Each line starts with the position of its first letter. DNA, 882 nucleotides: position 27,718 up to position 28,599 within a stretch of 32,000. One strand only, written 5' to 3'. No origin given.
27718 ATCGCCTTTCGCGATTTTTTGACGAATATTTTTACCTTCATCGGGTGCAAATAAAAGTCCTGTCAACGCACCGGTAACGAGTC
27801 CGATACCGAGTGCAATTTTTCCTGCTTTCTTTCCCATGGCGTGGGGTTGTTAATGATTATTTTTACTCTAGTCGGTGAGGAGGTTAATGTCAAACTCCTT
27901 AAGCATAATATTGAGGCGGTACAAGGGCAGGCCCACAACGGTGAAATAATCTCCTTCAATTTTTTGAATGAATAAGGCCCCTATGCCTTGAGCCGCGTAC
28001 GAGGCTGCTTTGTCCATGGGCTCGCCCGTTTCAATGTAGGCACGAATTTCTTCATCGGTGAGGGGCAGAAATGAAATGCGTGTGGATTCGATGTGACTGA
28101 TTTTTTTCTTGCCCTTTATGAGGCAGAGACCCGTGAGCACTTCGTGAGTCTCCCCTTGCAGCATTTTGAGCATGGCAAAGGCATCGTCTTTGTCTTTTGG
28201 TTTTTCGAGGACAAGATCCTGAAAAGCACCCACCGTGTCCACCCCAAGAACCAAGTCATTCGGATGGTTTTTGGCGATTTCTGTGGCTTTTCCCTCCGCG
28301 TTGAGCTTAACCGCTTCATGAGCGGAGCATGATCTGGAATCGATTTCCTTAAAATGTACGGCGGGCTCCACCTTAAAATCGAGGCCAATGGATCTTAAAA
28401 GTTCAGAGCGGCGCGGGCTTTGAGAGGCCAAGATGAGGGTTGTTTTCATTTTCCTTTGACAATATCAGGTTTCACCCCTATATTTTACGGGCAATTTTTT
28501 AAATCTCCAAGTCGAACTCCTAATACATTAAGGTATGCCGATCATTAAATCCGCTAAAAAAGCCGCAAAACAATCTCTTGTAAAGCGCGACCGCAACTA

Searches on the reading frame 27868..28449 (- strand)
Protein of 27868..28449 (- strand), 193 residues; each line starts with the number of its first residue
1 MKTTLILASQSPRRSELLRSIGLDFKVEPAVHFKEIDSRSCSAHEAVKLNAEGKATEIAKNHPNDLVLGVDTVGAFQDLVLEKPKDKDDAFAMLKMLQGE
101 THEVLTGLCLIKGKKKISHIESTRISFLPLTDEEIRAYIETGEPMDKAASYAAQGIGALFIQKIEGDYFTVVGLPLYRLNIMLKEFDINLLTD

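Call 9: search_protein_families(library=pfam, proteins=[window:27868-28449:-], max_evalue=0.001)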
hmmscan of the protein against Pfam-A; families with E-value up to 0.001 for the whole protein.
window:27868-28449:- (193 aa): 1 family
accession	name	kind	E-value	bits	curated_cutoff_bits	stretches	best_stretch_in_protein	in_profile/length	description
PF02545.19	Maf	-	9.4e-59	198.7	27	1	5-186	2-187/187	Maf-like protein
